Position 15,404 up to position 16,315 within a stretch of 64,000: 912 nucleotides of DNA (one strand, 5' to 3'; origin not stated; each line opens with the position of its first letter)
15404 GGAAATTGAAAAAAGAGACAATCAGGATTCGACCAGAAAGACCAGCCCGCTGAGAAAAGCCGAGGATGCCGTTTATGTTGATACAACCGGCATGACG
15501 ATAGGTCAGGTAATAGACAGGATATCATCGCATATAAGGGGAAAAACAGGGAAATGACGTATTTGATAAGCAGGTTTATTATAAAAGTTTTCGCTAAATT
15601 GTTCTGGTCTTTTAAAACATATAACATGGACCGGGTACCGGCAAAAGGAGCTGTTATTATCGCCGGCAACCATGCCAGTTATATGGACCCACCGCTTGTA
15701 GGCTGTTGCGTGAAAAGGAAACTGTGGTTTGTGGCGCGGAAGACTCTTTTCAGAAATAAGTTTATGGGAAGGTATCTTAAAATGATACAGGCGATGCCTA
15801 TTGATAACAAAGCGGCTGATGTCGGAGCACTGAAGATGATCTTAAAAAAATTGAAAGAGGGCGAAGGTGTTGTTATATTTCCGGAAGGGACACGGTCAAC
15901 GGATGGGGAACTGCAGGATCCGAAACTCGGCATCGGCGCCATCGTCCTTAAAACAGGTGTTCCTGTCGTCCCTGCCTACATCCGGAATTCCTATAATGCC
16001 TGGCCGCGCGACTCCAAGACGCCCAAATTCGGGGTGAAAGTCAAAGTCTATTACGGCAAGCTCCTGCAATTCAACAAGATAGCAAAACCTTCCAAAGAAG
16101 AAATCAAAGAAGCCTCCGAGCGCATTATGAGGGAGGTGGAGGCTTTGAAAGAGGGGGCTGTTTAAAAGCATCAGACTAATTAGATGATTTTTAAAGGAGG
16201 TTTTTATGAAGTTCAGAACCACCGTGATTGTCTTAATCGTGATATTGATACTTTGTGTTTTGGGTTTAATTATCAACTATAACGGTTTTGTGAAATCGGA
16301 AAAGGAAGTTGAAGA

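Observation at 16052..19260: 108-bp perfect direct repeats flank the LemA/TPM-TPR-DUF1266 module inserted between plsC and rpsA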

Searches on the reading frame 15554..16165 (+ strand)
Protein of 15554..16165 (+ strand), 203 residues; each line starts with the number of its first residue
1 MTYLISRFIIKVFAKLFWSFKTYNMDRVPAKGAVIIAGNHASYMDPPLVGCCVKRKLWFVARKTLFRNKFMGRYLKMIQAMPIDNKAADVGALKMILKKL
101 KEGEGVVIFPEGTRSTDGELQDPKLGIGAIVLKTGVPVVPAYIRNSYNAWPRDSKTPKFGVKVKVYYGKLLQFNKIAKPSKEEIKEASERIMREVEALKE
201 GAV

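Call 8: search_protein_families(library=pfam, proteins=[window:15554-16165:+], max_evalue=0.01)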
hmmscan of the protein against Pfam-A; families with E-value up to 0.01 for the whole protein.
window:15554-16165:+ (203 aa): 1 family
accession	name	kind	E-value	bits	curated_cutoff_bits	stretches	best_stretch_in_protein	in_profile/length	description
PF01553.26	Acyltransferase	-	1.2e-28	100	23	1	21-143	3-131/132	Acyltransferase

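Call 10: find_encoding_contigs(protein=window:15554-16165:+, flank=8000, max_places=10)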
Protein window:15554-16165:+ (203 aa): no gene with exactly this product is on record in the collection.

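Call 15: find_related_loci(query=window:15554-16165:+, collection=genome_contigs, flank=10000)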
Query window:15554-16165:+ (203 aa) in genome_contigs; peptide patterns used: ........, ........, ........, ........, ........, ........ (x = any residue, [..] = any of these).
45 stretches matched a pattern; 3 encode a relative of the query (tblastn E <= 1e-3); 3 distinct loci.
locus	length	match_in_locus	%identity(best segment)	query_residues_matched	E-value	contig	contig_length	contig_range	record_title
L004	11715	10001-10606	90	1-202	2e-126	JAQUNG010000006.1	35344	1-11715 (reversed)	MAG: bacterium isolate STD1_172 NODE_2368_length_35344_cov_3.440015_Sandtown_D1, whole genome shotgun sequence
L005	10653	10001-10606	90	1-202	2e-126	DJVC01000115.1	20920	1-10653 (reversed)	MAG TPA_asm: bacterium UBP3_UBA6266 isolate UBA6266 UBA6266_contig_140811, whole genome shotgun sequence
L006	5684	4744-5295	28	9-186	3e-17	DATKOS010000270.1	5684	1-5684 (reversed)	MAG TPA_asm: Bryobacteraceae bacterium isolate SMAG_U14770 k141_671636, whole genome shotgun sequence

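Call 26: find_related_loci(query=A2, collection=metagenome_contigs, flank=6000)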
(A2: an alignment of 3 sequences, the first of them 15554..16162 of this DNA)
Query A2 (203 aa) in metagenome_contigs; peptide patterns used: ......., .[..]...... (x = any residue, [..] = any of these).
600 stretches matched a pattern (row limit reached: there are more); 1 encode a relative of the query (tblastn E <= 1e-3); 1 distinct loci.
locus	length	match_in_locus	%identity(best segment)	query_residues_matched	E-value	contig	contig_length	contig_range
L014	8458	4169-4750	23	7-202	1e-13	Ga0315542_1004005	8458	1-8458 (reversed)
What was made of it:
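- Tried and rejected: It returned only one distant locus (call 26).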

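Call 27: find_homologous_proteins(query=window:15554-16165:+, max_evalue=1e-30)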
Query window:15554-16165:+ (203 aa): 1724 proteins with E <= 1e-30 among 3747 candidates; the best 120 are listed.
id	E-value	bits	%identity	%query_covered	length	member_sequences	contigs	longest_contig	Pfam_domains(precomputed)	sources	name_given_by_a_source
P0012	4.8e-124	430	94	100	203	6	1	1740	PF01553.27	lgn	-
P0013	3.7e-74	267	60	100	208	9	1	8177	PF01553.27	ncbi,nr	ncbi:MAG: 1-acyl-sn-glycerol-3-phosphate acyltransferase [Candidatus Aureabacteria bacterium]|nr:1-a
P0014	1.5e-44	170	42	98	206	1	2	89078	PF01553.27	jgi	jgi:1-acyl-sn-glycerol-3-phosphate acyltransferase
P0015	1.5e-44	170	42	98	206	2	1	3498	PF01553.27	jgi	jgi:1-acyl-sn-glycerol-3-phosphate acyltransferase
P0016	1.6e-44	170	42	98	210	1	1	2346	PF01553.27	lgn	-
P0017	1.6e-44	170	42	98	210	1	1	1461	PF01553.27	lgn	-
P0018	3.8e-44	169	42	98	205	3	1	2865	PF01553.27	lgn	-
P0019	4.3e-44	169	41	98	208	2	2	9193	PF01553.27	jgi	jgi:1-acyl-sn-glycerol-3-phosphate acyltransferase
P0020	6.5e-44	168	41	98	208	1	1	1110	PF01553.27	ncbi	-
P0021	7.1e-44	168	41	98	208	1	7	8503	PF01553.27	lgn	-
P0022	7.5e-44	168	41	98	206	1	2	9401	PF01553.27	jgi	jgi:1-acyl-sn-glycerol-3-phosphate acyltransferase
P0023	7.5e-44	168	41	98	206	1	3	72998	PF01553.27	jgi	jgi:1-acyl-sn-glycerol-3-phosphate acyltransferase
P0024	9.1e-44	168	41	98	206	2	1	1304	PF01553.27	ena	-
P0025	2.4e-43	166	41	98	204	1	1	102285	PF01553.27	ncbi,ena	-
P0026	2.5e-43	166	43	97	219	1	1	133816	PF01553.27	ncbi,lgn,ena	-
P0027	3.7e-43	166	43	97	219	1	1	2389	PF01553.27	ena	-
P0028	4.4e-43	166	41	98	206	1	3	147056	PF01553.27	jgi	jgi:1-acyl-sn-glycerol-3-phosphate acyltransferase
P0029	4.5e-43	166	41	98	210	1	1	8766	PF01553.27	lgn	-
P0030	4.8e-43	165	41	97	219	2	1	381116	PF01553.27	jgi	-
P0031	5.0e-43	165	40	98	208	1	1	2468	PF01553.27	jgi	jgi:1-acyl-sn-glycerol-3-phosphate acyltransferase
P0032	7.7e-43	165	42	91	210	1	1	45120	PF01553.27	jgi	jgi:1-acyl-sn-glycerol-3-phosphate acyltransferase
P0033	8.3e-43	165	41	98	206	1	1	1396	PF01553.27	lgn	-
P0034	8.7e-43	165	41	98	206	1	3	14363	PF01553.27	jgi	jgi:1-acyl-sn-glycerol-3-phosphate acyltransferase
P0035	9.1e-43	165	39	98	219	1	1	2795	PF01553.27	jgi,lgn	jgi:1-acyl-sn-glycerol-3-phosphate acyltransferase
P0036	9.9e-43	164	41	98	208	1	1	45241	PF01553.27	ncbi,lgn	-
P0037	1.1e-42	164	40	98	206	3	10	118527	PF01553.27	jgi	-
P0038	1.5e-42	164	41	98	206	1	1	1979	PF01553.27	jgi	-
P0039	1.5e-42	164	41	98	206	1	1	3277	PF01553.27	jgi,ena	-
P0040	1.6e-42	164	41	98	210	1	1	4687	PF01553.27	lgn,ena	-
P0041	1.7e-42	164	41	98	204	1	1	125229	PF01553.27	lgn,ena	-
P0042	1.9e-42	164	41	98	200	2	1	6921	PF01553.27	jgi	jgi:1-acyl-sn-glycerol-3-phosphate acyltransferase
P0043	2.1e-42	163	40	98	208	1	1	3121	PF01553.27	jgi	-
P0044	2.9e-42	163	41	97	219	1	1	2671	PF01553.27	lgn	-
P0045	3.4e-42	163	40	98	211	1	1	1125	PF01553.27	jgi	-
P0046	3.7e-42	163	39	98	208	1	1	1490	PF01553.27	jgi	jgi:1-acyl-sn-glycerol-3-phosphate acyltransferase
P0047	4.0e-42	162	40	98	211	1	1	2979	PF01553.27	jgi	jgi:1-acyl-sn-glycerol-3-phosphate acyltransferase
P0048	4.2e-42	162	40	98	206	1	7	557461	PF01553.27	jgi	jgi:1-acyl-sn-glycerol-3-phosphate acyltransferase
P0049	5.3e-42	162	39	97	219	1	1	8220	PF01553.27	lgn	-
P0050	5.8e-42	162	41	98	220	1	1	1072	PF01553.27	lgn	-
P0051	5.9e-42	162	40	98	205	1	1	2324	PF01553.27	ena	-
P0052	7.2e-42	162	43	94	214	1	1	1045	PF01553.27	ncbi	-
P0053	7.2e-42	162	39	98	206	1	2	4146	PF01553.27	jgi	jgi:1-acyl-sn-glycerol-3-phosphate acyltransferase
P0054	7.7e-42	162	39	98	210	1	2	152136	PF01553.27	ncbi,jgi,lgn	ncbi:MAG TPA: lysophospholipid acyltransferase family protein [Chthoniobacterales bacterium]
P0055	8.1e-42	161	40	98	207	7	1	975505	PF01553.27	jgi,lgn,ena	-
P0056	9.3e-42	161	39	99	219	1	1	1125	PF01553.27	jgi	jgi:1-acyl-sn-glycerol-3-phosphate acyltransferase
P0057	9.8e-42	161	38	97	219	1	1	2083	PF01553.27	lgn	-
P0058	1.1e-41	161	40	98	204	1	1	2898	PF01553.27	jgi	jgi:1-acyl-sn-glycerol-3-phosphate acyltransferase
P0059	1.3e-41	161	39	98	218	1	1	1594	PF01553.27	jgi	jgi:1-acyl-sn-glycerol-3-phosphate acyltransferase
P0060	1.4e-41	161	40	97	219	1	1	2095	PF01553.27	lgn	-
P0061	1.8e-41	160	42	98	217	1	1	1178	PF01553.27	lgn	-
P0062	1.8e-41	160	40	98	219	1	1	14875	PF01553.27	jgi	jgi:1-acyl-sn-glycerol-3-phosphate acyltransferase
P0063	2.0e-41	160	41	99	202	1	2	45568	PF01553.27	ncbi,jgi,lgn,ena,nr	ncbi:MAG TPA: 1-acyl-sn-glycerol-3-phosphate acyltransferase [Candidatus Omnitrophica bacterium]|nr:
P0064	2.0e-41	160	43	97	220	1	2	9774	PF01553.27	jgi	jgi:1-acyl-sn-glycerol-3-phosphate acyltransferase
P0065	2.1e-41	160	43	87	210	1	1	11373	PF01553.27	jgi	-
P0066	2.3e-41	160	41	97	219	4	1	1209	PF01553.27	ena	-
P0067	2.4e-41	160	40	98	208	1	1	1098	PF01553.27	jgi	jgi:1-acyl-sn-glycerol-3-phosphate acyltransferase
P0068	2.6e-41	160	41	98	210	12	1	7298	PF01553.27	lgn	-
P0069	2.6e-41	160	39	99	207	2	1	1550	PF01553.27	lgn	-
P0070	3.6e-41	159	43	85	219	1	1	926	PF01553.27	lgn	-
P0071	4.0e-41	159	40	97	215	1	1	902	PF01553.27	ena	-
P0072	4.3e-41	159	42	97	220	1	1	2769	PF01553.27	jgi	jgi:1-acyl-sn-glycerol-3-phosphate acyltransferase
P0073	4.6e-41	159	40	94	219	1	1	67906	PF01553.27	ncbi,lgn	-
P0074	5.7e-41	159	42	96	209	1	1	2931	PF01553.27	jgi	jgi:1-acyl-sn-glycerol-3-phosphate acyltransferase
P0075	6.1e-41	159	42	91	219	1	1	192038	PF01553.27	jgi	jgi:1-acyl-sn-glycerol-3-phosphate acyltransferase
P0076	6.1e-41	159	38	98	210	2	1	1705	PF01553.27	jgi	-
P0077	6.5e-41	158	43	86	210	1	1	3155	PF01553.27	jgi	jgi:1-acyl-sn-glycerol-3-phosphate acyltransferase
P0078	6.6e-41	158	40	100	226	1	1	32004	PF01553.27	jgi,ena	-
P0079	7.2e-41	158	43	85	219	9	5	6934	PF01553.27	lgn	-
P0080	7.9e-41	158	41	97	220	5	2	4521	PF01553.27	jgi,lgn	jgi:1-acyl-sn-glycerol-3-phosphate acyltransferase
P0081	8.1e-41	158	43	85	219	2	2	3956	PF01553.27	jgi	jgi:1-acyl-sn-glycerol-3-phosphate acyltransferase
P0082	8.5e-41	158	39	98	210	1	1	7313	PF01553.27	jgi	jgi:1-acyl-sn-glycerol-3-phosphate acyltransferase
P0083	8.7e-41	158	39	98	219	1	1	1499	PF01553.27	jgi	jgi:1-acyl-sn-glycerol-3-phosphate acyltransferase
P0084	8.8e-41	158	42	98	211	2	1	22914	PF01553.27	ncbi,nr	ncbi:MAG: 1-acyl-sn-glycerol-3-phosphate acyltransferase [Opitutus sp.]|nr:1-acyl-sn-glycerol-3-phos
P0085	8.8e-41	158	43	95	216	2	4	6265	PF01553.27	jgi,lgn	jgi:1-acyl-sn-glycerol-3-phosphate acyltransferase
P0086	9.1e-41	158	39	98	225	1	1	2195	PF01553.27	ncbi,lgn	-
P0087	9.6e-41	158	43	97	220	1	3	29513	PF01553.27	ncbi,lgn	-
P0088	1.2e-40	158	38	97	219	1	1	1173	PF01553.27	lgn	-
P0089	1.2e-40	158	38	97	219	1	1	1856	PF01553.27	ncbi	-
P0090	1.2e-40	158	38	97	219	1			PF01553.27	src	-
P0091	1.3e-40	158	43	86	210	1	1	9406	PF01553.27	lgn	-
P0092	1.3e-40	157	38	97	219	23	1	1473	PF01553.27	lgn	-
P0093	1.4e-40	157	39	98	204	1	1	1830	PF01553.27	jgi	jgi:1-acyl-sn-glycerol-3-phosphate acyltransferase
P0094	1.4e-40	157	38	99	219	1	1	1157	PF01553.27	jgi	jgi:1-acyl-sn-glycerol-3-phosphate acyltransferase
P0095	1.4e-40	157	41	98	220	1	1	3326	PF01553.27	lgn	-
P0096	1.4e-40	157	38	98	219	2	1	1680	PF01553.27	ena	-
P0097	1.7e-40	157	41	99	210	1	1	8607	PF01553.27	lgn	-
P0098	1.7e-40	157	42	85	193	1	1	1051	PF01553.27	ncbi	-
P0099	1.8e-40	157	42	97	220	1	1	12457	PF01553.27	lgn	-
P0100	1.8e-40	157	40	98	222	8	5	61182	PF01553.27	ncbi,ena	-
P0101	2.0e-40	157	42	99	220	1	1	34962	PF01553.27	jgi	jgi:1-acyl-sn-glycerol-3-phosphate acyltransferase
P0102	2.0e-40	157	39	93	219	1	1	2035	PF01553.27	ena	-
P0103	2.2e-40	157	43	97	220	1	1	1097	PF01553.27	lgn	-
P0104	2.2e-40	157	42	98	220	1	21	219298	PF01553.27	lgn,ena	-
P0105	2.2e-40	157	42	98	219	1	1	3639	PF01553.27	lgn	-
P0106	2.3e-40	157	42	99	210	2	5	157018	PF01553.27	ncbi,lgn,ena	-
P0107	2.3e-40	157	40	95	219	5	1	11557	PF01553.27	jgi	jgi:1-acyl-sn-glycerol-3-phosphate acyltransferase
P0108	2.5e-40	157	39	98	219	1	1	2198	PF01553.27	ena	-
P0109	2.6e-40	157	38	98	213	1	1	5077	PF01553.27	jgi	-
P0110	2.6e-40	157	41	97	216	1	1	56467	PF01553.27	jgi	jgi:1-acyl-sn-glycerol-3-phosphate acyltransferase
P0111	2.6e-40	157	40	99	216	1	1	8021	PF01553.27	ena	-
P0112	2.6e-40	157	40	98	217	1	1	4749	PF01553.27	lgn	-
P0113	2.7e-40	156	41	98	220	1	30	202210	PF01553.27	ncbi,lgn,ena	-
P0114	2.7e-40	156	42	99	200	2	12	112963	PF01553.27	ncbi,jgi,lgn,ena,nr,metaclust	ncbi:MAG: 1-acyl-sn-glycerol-3-phosphate acyltransferase [Candidatus Omnitrophica bacterium CG_4_10_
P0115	2.8e-40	156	42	87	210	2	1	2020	PF01553.27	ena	-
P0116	2.8e-40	156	43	97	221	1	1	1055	PF01553.27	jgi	jgi:1-acyl-sn-glycerol-3-phosphate acyltransferase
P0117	2.9e-40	156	41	97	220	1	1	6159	PF01553.27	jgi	jgi:1-acyl-sn-glycerol-3-phosphate acyltransferase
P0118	2.9e-40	156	41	85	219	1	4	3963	PF01553.27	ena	-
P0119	3.0e-40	156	41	98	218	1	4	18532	PF01553.27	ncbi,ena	-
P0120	3.1e-40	156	42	91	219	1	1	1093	PF01553.27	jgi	jgi:1-acyl-sn-glycerol-3-phosphate acyltransferase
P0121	3.3e-40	156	39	99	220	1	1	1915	PF01553.27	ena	-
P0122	3.4e-40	156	42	97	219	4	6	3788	PF01553.27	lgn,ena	-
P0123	3.6e-40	156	42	87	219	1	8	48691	PF01553.27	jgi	jgi:1-acyl-sn-glycerol-3-phosphate acyltransferase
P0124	3.6e-40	156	42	97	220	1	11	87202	PF01553.27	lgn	-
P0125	3.8e-40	156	41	97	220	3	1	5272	PF01553.27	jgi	jgi:1-acyl-sn-glycerol-3-phosphate acyltransferase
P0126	3.9e-40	156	43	86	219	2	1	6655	PF01553.27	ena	-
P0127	3.9e-40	156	40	94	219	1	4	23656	PF01553.27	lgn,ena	-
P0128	3.9e-40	156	43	86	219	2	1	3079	PF01553.27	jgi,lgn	jgi:1-acyl-sn-glycerol-3-phosphate acyltransferase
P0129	4.1e-40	156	42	90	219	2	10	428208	PF01553.27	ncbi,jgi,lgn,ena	jgi:1-acyl-sn-glycerol-3-phosphate acyltransferase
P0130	4.2e-40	156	41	85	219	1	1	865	PF01553.27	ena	-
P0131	4.2e-40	156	42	97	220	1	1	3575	PF01553.27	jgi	jgi:1-acyl-sn-glycerol-3-phosphate acyltransferase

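Call 28: list_cluster_members(proteins=[P0012])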
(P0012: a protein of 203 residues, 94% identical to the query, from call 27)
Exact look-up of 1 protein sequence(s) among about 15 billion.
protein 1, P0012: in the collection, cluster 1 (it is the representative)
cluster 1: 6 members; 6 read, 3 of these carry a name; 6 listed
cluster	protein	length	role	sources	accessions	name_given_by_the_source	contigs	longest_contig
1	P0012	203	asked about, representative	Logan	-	-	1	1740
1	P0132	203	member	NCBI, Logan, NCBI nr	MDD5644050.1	MAG: lysophospholipid acyltransferase family protein [bacterium] | lysophospholipid acyltransferase family protein [bacterium]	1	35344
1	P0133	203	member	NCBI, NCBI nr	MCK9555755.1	1-acyl-sn-glycerol-3-phosphate acyltransferase [bacterium]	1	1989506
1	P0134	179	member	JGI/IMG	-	1-acyl-sn-glycerol-3-phosphate acyltransferase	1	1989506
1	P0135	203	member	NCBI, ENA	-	-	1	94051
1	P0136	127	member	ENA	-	-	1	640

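Call 29: find_encoding_contigs(protein=P0012, flank=10000, max_places=10)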
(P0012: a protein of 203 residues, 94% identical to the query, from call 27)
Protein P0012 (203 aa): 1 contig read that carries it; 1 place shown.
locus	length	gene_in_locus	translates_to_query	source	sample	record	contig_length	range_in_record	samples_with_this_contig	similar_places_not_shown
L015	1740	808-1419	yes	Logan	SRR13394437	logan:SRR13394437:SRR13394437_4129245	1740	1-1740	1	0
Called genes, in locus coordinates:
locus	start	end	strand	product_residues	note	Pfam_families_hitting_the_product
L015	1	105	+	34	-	?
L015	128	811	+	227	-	PF13189:Cytidylate_kin2, PF02224:Cytidylate_kin, PF13207:AAA_17 (weak), PF13238:AAA_18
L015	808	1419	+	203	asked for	PF01553:Acyltransferase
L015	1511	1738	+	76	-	?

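Call 32: find_encoding_contigs(protein=P0136, flank=3000, max_places=6)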
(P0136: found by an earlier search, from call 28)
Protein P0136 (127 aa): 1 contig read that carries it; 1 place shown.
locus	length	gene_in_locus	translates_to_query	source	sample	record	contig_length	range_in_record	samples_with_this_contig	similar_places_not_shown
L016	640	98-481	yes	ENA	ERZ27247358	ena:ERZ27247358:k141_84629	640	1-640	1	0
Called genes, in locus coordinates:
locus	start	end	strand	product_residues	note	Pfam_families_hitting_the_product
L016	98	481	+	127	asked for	PF01553:Acyltransferase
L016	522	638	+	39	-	?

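Call 46: search_protein_families(library=ncbifam, proteins=[window:15554-16165:+], max_evalue=0.001)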
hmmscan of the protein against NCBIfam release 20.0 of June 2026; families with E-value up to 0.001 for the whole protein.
window:15554-16165:+ (203 aa): 8 families
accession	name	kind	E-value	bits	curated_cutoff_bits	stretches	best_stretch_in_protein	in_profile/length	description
NF006386.0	PRK08633.1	equivalog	2.9e-30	104.8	1221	1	5-193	414-608/1147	acyl-[ACP]--phospholipid O-acyltransferase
TIGR00530.1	AGP_acyltrn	subfamily_domain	2.8e-27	95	102.95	1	21-143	5-129/130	1-acylglycerol-3-phosphate O-acyltransferase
NF005291.0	PRK06814.1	equivalog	2.5e-17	62.1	1349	1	7-143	428-563/1140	acyl-[ACP]--phospholipid O-acyltransferase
NF005959.0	PRK08043.1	equivalog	5.7e-10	38.1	886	1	9-144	6-138/719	bifunctional acyl-ACP--phospholipid O-acyltransferase/long-chain-fatty-acid--ACP ligase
NF052553.1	LyOrLpactfOlsABRUA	equivalog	6.6e-06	25.5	300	1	31-118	64-150/263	lyso-ornithine lipid O-acyltransferase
NF052552.1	LyOrLpactfOlsARHOCB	equivalog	1.1e-05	24.6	300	1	25-119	79-171/271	lyso-ornithine lipid O-acyltransferase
NF011593.0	PRK15018.1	equivalog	2.2e-05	24.3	501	1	31-148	64-184/245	1-acylglycerol-3-phosphate O-acyltransferase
NF052615.1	orn_lipid_OlsF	equivalog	5.4e-05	22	620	1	19-144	67-197/570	bifunctional ornithine lipid synthase OlsF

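Call 53: find_encoding_contigs(protein=P0135, flank=5000, max_places=4)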
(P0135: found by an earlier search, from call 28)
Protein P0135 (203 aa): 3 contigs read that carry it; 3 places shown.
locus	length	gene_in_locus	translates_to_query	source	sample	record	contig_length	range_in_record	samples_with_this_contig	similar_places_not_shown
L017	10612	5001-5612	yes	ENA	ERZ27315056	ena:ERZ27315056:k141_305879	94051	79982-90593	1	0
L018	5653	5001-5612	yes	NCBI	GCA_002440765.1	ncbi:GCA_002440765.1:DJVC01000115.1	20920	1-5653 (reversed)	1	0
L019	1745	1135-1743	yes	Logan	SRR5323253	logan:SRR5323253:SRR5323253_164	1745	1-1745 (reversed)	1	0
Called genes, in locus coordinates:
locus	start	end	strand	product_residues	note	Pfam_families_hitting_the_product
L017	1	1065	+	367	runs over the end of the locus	PF00155:Aminotran_1_2, PF04864:Alliinase_C (weak)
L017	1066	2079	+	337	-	PF18152:DAHP_snth_FXD, PF00793:DAHP_synth_1, PF03102:NeuB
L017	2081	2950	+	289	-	PF03446:NAD_binding_2 (faint), PF03807:F420_oxidored (weak), PF02153:PDH_N, PF20463:PDH_C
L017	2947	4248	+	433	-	PF00275:EPSP_synthase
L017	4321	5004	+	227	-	PF13189:Cytidylate_kin2, PF01202:SKI (faint), PF02224:Cytidylate_kin, PF13207:AAA_17 (weak), PF13238:AAA_18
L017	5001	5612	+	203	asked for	PF01553:Acyltransferase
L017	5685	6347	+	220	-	PF01797:Y1_Tnp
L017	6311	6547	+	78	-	-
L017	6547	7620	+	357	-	-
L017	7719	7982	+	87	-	-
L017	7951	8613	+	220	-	PF01797:Y1_Tnp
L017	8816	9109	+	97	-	-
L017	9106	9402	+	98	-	PF05016:ParE_toxin, PF05973:Gp49 (weak)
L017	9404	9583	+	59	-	-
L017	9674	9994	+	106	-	-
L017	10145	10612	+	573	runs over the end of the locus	PF17092:PCB_OB (faint), PF21710:Spt6_S1 (faint), PF00575:S1, PF00575:S1, PF00575:S1, PF23459:S1_RRP5 (weak), PF00575:S1, PF23459:S1_RRP5, +2 more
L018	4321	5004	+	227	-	PF13189:Cytidylate_kin2, PF01202:SKI (faint), PF02224:Cytidylate_kin, PF13207:AAA_17 (weak), PF13238:AAA_18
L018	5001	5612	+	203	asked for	PF01553:Acyltransferase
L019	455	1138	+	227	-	PF13189:Cytidylate_kin2, PF01202:SKI (faint), PF02224:Cytidylate_kin, PF13207:AAA_17 (weak), PF13238:AAA_18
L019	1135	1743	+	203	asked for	PF01553:Acyltransferase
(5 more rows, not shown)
